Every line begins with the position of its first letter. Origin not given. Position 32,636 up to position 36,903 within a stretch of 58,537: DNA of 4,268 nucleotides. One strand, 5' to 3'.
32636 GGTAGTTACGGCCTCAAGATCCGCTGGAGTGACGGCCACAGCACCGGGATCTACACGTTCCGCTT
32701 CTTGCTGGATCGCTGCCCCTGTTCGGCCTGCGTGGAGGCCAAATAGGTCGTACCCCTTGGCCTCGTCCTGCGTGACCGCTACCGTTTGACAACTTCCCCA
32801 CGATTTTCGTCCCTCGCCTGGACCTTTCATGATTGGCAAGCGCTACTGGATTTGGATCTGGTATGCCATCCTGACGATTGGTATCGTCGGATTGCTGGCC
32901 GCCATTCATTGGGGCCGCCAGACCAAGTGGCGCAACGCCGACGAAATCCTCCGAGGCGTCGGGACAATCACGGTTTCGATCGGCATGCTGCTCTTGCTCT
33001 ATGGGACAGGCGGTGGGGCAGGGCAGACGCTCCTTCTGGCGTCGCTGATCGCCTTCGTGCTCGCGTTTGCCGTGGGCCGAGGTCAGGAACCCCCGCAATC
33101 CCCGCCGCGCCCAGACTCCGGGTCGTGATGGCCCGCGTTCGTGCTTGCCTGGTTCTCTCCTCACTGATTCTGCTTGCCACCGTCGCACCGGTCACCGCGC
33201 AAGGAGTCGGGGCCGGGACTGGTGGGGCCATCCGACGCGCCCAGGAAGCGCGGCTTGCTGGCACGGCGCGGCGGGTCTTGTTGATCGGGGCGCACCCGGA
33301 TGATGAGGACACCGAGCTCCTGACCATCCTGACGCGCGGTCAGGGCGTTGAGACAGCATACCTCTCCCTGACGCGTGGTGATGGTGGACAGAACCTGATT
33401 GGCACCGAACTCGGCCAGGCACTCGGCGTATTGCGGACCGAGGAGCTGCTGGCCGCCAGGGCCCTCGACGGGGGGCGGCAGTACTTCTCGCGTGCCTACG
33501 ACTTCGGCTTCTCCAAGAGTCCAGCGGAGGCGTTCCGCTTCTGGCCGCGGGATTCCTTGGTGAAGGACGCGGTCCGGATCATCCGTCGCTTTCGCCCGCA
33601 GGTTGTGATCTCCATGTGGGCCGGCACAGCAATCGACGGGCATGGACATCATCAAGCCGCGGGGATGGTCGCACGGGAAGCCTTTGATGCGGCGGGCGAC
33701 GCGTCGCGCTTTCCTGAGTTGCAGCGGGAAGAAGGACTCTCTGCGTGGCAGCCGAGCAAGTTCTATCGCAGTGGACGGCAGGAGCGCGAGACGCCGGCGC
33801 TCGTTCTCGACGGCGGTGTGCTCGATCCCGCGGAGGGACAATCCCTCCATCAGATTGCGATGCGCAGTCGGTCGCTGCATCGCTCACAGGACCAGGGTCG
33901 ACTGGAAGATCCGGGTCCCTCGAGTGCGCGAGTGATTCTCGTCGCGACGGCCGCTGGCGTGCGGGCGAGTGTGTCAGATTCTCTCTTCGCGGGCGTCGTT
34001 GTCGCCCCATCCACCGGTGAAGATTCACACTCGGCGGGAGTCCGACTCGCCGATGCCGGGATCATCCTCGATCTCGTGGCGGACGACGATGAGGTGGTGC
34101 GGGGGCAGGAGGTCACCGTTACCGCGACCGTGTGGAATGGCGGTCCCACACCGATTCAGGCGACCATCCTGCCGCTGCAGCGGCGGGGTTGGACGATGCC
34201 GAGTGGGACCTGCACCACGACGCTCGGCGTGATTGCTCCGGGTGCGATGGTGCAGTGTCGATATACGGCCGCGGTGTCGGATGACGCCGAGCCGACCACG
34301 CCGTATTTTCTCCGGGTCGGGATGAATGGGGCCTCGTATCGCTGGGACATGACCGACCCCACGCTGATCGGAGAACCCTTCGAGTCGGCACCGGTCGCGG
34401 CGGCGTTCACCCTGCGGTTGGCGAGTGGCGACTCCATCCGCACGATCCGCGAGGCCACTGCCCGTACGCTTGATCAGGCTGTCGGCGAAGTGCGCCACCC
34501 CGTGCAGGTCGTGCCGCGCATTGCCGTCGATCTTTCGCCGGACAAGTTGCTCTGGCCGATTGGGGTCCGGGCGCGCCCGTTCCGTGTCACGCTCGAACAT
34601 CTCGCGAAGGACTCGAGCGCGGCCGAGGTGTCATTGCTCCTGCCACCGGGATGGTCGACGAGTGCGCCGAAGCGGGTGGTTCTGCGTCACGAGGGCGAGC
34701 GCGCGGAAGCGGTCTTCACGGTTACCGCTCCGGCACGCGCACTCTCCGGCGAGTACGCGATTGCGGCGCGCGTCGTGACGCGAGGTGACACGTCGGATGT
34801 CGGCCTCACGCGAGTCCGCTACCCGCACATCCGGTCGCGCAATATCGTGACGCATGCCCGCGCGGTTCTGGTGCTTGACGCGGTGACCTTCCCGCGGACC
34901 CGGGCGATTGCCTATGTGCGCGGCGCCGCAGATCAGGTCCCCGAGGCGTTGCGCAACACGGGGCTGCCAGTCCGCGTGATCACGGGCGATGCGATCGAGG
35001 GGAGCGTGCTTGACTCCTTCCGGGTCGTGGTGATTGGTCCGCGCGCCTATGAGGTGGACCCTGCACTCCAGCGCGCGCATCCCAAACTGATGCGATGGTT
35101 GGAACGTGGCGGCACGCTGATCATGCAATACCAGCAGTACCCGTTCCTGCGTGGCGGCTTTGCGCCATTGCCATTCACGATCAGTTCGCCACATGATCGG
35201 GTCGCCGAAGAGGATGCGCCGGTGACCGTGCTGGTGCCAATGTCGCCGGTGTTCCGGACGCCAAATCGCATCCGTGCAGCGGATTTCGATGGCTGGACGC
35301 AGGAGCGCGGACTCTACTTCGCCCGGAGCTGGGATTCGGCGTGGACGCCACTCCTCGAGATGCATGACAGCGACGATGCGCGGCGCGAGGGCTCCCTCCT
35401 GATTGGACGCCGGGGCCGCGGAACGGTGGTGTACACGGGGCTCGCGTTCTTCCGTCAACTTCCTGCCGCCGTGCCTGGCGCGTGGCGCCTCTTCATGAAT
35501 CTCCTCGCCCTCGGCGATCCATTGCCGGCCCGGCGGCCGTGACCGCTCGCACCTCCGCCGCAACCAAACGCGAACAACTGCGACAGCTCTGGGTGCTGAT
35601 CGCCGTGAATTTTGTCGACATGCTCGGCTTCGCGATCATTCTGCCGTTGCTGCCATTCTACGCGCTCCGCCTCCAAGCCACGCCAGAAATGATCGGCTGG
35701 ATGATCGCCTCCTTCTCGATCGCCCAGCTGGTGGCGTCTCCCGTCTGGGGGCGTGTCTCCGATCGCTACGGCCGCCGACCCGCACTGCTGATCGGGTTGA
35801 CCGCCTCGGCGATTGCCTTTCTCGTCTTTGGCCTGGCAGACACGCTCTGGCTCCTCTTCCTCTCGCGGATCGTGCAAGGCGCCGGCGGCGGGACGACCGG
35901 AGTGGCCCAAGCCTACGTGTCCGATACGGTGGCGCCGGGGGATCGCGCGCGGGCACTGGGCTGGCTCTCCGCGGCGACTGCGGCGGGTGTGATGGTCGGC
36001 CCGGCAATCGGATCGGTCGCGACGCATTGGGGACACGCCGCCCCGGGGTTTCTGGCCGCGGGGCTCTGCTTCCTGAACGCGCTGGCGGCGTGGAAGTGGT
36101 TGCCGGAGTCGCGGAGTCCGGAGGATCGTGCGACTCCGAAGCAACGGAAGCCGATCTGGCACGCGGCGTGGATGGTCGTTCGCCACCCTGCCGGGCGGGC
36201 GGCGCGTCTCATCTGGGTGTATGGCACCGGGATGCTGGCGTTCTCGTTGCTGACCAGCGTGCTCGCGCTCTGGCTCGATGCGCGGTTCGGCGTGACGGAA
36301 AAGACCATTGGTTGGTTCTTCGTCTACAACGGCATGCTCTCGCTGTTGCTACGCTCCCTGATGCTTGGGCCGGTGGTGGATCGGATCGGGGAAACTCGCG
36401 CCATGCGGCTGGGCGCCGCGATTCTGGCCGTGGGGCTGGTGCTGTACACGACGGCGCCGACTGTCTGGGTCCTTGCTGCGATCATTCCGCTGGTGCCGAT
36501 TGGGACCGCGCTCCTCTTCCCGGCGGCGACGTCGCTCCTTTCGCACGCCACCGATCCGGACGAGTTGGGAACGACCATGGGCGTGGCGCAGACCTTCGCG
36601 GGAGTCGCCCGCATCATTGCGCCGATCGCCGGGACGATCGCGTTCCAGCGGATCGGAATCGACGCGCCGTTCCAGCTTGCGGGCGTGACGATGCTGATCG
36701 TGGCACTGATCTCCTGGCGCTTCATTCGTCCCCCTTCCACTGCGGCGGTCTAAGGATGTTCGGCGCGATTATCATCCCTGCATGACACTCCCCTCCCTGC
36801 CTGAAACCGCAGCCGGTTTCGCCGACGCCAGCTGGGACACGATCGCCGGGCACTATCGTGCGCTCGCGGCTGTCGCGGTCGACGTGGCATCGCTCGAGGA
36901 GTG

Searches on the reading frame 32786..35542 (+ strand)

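Call 46: search_protein_families(library=pfam, proteins=[window:32786-35542:+], max_evalue=0.00001)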
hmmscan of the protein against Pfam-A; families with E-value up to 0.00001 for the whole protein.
window:32786-35542:+ (918 aa): 2 families
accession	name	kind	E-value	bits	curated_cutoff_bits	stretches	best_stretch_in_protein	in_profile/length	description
PF02585.22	PIG-L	-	1.6e-16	61.4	28.2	1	165-299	1-128/129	GlcNAc-PI de-N-acetylase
PF10633.15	NPCBM_assoc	-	1.1e-10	42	24.4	0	614-663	25-75/78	NPCBM-associated, NEW3 domain of alpha-galactosidase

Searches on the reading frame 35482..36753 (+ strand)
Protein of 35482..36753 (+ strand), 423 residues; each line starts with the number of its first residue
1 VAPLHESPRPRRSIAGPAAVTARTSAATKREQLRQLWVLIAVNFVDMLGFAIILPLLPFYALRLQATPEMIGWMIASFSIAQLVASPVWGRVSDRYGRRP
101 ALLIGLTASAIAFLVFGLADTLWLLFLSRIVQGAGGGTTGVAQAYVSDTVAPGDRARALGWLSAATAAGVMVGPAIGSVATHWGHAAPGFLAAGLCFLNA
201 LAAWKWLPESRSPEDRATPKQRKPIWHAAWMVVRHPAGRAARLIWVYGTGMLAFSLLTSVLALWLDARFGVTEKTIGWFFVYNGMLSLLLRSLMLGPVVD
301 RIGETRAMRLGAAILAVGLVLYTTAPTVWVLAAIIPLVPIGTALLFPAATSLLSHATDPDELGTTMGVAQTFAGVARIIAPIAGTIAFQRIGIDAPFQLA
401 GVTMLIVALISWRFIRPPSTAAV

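Call 46: search_protein_families(library=pfam, proteins=[window:35482-36753:+], max_evalue=0.00001)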
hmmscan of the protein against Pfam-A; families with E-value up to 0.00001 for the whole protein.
window:35482-36753:+ (423 aa): 4 families
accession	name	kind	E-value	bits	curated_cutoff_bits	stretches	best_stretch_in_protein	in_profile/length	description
PF07690.21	MFS_1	-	2.3e-62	211.4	33.4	2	40-264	2-228/347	Major Facilitator Superfamily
PF13347.12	MFS_2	-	1.1e-15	57.5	27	2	158-387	144-373/427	MFS/sugar transport protein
PF12832.13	MFS_1_like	-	8.4e-14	51.8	25.2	2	52-394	17-368/373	MFS_1 like family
PF00083.30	Sugar_tr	-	2e-11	43.9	22.3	1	70-210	47-194/452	Sugar (and other) transporter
